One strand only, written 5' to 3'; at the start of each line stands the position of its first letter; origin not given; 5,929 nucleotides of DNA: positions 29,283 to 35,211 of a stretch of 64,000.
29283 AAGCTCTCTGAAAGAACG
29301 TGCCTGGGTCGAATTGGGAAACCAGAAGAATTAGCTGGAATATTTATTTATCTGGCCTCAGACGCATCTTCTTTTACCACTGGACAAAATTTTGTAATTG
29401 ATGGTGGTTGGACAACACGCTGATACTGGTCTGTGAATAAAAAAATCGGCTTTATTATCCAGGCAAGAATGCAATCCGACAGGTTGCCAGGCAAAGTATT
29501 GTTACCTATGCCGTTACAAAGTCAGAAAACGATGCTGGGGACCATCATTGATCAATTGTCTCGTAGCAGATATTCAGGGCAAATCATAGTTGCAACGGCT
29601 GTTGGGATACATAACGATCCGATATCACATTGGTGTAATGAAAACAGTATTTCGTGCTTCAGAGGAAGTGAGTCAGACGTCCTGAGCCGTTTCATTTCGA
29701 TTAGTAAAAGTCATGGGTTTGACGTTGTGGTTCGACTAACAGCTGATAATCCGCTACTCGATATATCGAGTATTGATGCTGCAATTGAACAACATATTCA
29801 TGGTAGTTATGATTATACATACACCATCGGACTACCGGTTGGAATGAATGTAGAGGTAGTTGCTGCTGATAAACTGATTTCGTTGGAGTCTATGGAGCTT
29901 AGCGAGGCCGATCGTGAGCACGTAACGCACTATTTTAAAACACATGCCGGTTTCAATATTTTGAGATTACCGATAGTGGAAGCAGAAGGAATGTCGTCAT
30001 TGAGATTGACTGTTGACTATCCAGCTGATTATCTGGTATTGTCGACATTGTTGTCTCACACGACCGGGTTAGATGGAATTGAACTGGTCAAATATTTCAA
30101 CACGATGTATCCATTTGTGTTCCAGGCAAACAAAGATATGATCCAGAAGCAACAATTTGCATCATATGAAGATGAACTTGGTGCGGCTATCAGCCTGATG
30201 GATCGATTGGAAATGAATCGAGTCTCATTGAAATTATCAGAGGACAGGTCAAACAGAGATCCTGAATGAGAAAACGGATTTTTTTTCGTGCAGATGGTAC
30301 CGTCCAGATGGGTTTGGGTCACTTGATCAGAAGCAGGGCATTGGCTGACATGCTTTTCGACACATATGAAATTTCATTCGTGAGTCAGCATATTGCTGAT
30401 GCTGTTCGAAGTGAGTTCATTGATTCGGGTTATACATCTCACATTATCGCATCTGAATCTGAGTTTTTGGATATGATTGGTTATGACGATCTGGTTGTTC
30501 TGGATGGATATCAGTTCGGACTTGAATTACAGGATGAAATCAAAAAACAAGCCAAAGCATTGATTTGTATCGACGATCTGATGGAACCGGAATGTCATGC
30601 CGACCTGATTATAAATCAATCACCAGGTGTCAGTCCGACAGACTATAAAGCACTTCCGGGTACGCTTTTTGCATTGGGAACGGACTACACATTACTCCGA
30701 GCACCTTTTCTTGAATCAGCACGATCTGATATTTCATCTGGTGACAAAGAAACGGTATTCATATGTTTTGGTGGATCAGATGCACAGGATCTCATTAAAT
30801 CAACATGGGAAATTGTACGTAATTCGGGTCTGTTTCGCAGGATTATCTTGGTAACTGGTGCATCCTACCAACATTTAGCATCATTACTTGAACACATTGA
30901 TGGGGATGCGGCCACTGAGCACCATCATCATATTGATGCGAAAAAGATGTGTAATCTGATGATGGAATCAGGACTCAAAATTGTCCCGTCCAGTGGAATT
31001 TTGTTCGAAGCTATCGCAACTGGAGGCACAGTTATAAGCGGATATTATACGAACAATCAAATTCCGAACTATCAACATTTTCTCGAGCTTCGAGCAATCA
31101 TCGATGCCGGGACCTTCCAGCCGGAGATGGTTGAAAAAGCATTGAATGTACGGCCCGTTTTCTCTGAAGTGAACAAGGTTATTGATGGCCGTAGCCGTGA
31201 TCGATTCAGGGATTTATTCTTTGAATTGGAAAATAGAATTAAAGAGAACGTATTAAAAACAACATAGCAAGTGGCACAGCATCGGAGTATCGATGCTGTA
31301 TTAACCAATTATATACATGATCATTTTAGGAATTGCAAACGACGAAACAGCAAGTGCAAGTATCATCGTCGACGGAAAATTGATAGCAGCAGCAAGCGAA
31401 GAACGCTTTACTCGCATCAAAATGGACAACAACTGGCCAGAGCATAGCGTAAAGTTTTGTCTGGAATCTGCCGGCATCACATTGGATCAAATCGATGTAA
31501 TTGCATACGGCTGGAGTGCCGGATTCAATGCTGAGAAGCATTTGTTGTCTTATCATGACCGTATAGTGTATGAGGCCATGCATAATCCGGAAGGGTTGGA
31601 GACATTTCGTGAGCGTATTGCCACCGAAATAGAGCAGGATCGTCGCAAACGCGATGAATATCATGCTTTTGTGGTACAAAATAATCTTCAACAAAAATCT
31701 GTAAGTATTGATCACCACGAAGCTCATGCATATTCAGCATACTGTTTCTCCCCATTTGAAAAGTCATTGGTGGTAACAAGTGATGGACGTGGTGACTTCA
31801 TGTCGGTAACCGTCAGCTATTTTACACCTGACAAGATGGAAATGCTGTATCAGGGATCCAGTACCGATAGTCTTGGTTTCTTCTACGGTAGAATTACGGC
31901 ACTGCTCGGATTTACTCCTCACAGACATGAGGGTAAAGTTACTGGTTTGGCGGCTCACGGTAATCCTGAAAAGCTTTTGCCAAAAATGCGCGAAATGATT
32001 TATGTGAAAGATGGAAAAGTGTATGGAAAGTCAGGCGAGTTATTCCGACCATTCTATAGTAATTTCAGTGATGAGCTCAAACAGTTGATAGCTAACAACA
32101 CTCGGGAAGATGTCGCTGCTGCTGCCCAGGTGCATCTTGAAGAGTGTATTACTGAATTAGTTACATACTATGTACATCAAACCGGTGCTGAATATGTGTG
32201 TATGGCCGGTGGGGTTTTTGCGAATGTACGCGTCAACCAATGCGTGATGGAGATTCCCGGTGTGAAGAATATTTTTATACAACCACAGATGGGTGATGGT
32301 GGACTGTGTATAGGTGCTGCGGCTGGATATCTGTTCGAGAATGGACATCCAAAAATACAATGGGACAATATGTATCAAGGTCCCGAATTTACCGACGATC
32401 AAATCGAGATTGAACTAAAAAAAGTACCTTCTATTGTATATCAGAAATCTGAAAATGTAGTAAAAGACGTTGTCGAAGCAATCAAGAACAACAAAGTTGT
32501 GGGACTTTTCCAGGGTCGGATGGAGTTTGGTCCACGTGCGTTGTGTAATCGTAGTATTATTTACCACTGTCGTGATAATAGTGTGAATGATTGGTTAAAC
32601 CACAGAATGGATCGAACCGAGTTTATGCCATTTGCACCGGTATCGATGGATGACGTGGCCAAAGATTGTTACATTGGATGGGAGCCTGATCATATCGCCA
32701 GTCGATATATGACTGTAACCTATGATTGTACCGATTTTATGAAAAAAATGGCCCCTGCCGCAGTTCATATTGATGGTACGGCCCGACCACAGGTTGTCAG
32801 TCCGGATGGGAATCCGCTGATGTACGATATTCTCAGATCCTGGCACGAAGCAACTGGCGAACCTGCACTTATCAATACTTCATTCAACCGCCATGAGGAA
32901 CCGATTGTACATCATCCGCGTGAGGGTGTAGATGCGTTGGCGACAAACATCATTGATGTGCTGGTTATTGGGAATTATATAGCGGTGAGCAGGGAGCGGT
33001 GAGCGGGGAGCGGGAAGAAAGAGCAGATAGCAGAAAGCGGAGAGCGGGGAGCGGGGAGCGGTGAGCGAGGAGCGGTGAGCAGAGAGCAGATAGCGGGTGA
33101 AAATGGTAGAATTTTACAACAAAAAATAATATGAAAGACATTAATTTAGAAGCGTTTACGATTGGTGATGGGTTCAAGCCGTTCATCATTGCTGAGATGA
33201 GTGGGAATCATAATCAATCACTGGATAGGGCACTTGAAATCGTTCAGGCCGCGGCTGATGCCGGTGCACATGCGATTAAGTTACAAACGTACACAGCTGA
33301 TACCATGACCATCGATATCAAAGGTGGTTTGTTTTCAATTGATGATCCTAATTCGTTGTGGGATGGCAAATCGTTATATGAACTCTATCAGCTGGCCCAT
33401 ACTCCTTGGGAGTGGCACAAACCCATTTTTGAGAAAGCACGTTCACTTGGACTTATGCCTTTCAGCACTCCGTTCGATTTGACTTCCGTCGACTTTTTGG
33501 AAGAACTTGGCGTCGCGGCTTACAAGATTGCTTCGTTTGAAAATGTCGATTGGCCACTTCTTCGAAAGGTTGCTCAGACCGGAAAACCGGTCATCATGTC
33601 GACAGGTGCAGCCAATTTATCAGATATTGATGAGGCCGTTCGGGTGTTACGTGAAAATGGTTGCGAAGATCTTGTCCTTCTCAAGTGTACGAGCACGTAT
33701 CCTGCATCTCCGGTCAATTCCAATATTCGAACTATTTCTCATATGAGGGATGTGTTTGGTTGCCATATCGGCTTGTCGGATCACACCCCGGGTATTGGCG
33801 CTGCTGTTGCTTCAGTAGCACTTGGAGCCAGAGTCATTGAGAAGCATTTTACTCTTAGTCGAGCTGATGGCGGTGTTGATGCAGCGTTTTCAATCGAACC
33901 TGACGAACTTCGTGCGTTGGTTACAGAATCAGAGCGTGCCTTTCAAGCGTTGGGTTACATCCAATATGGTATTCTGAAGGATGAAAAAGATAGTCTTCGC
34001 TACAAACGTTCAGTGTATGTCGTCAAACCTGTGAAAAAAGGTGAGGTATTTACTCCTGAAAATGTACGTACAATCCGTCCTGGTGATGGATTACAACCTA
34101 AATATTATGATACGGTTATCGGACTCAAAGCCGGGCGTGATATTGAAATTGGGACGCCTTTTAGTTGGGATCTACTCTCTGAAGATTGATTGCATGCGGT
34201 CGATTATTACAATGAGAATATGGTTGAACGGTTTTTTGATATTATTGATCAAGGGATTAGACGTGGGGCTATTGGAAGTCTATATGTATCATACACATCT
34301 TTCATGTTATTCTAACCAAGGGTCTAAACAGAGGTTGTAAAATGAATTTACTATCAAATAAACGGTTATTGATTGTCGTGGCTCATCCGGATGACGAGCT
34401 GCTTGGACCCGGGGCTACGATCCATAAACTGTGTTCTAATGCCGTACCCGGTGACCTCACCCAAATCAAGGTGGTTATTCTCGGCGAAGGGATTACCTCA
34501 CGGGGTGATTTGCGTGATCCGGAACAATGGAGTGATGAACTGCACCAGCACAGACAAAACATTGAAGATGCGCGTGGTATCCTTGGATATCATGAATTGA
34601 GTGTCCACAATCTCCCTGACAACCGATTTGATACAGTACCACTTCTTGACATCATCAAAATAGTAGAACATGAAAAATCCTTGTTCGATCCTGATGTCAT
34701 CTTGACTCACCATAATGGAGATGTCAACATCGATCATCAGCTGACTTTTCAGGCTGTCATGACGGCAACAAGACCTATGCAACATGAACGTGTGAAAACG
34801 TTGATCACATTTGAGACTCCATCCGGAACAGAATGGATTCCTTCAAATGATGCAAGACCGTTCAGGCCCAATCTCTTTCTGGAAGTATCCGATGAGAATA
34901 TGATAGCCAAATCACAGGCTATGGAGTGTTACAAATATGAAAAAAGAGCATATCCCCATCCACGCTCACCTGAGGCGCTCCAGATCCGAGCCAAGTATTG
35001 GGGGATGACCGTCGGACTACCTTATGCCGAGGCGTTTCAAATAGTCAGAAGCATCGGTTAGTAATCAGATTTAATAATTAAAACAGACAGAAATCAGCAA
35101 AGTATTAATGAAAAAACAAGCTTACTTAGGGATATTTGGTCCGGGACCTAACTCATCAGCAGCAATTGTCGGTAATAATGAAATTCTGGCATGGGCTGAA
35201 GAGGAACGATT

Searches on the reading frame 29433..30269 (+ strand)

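Call 8: search_protein_families(library=ncbifam, proteins=[window:29433-30269:+], max_evalue=0.00001)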
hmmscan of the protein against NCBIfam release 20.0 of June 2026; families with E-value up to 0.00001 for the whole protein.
window:29433-30269:+ (278 aa): 3 families
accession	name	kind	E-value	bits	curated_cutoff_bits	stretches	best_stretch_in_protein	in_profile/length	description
NF009905.0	PRK13368.1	subfamily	2.8e-10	40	255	1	4-122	2-115/243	3-deoxy-manno-octulosonate cytidylyltransferase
NF003952.0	PRK05450.1-5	subfamily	3.6e-09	36.1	193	1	4-122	2-117/250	3-deoxy-manno-octulosonate cytidylyltransferase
TIGR04321.1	spiroSPASM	subfamily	4e-06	25.8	250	1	28-157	18-150/510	spiro-SPASM protein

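Call 19: search_protein_families(library=pfam, proteins=[window:29433-30269:+], max_evalue=0.01)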
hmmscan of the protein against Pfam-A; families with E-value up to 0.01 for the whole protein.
window:29433-30269:+ (278 aa): 1 family
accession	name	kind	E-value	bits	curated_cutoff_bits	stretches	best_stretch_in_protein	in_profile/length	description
PF02348.25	CTP_transf_3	-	5e-26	92.3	22.6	1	7-174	2-168/217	Cytidylyltransferase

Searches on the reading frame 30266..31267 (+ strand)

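Call 8: search_protein_families(library=ncbifam, proteins=[window:30266-31267:+], max_evalue=0.00001)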
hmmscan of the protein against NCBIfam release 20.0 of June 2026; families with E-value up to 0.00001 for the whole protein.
window:30266-31267:+ (333 aa): 1 family
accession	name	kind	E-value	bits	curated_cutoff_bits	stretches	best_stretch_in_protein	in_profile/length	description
TIGR03590.1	PseG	equivalog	5.1e-42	144.4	153.55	1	4-270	2-278/280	UDP-2,4-diacetamido-2,4,6-trideoxy-beta-L-altropyranose hydrolase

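Call 19: search_protein_families(library=pfam, proteins=[window:30266-31267:+], max_evalue=0.01)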
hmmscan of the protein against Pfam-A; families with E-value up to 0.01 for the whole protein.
window:30266-31267:+ (333 aa): 0 families

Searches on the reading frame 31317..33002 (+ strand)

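Call 8: search_protein_families(library=ncbifam, proteins=[window:31317-33002:+], max_evalue=0.00001)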
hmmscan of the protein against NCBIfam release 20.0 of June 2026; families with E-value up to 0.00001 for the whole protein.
window:31317-33002:+ (561 aa): 3 families
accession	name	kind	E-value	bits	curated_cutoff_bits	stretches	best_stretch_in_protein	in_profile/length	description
NF041651.1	nodul_NodU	equivalog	1.9e-38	132.6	1000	1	250-527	257-526/556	nodulation protein NodU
TIGR00143.1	hypF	equivalog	1.1e-08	33.7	466.1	1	251-335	649-737/741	carbamoyltransferase HypF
TIGR03723.1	T6A_TsaD_YgjD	equivalog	1.1e-06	28.1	296.1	0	123-319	99-291/314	tRNA (adenosine(37)-N6)-threonylcarbamoyltransferase complex transferase subunit TsaD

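Call 19: search_protein_families(library=pfam, proteins=[window:31317-33002:+], max_evalue=0.01)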
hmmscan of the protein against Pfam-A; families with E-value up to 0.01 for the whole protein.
window:31317-33002:+ (561 aa): 4 families
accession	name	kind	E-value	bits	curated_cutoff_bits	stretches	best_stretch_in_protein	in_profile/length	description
PF16861.10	Carbam_trans_C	-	1.7e-52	177.9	27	1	387-555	2-167/170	Carbamoyltransferase C-terminus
PF02543.21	Carbam_trans_N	-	2.2e-40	139.6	24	1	3-335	2-345/346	Carbamoyltransferase N-terminus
PF00814.31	TsaD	-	3.4e-06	27.4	24.8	1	124-310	80-237/264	tRNA N6-adenosine threonylcarbamoyltransferase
PF22521.2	HypF_C_2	-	4.8e-05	23.7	27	1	254-333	157-240/241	Carbamoyltransferase, Kae1-like Domain, second subdomain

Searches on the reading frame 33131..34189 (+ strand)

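Call 8: search_protein_families(library=ncbifam, proteins=[window:33131-34189:+], max_evalue=0.00001)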
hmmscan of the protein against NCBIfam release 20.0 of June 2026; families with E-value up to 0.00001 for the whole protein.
window:33131-34189:+ (352 aa): 2 families
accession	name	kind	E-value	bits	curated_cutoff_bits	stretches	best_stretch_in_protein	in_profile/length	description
TIGR03586.1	PseI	equivalog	4.6e-147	489.5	340.25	1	16-343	1-326/327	pseudaminic acid synthase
TIGR03569.1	NeuB_NnaB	equivalog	1.2e-86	290.7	399.65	1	17-342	1-327/329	N-acetylneuraminate synthase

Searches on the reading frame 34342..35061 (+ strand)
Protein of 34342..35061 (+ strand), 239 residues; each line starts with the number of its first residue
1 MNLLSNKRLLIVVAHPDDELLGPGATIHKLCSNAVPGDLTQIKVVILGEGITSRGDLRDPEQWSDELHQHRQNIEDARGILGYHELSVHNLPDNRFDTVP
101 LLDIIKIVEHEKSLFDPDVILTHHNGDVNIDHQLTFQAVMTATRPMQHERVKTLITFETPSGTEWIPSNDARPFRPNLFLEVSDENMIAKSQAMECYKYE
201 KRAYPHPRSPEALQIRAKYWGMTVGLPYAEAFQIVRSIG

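Call 8: search_protein_families(library=ncbifam, proteins=[window:34342-35061:+], max_evalue=0.00001)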
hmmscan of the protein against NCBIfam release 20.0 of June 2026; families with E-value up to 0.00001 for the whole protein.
window:34342-35061:+ (239 aa): 1 family
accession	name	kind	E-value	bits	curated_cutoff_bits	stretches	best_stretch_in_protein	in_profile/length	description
TIGR04001.1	thiol_BshB1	equivalog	4.5e-09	36.4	182.5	1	9-234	4-220/226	bacillithiol biosynthesis deacetylase BshB1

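Call 19: search_protein_families(library=pfam, proteins=[window:34342-35061:+], max_evalue=0.01)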
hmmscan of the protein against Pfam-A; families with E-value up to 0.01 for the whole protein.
window:34342-35061:+ (239 aa): 1 family
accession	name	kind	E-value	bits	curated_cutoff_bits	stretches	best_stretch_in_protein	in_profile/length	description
PF02585.22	PIG-L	-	2e-17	64.3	28.2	1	10-142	1-128/129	GlcNAc-PI de-N-acetylase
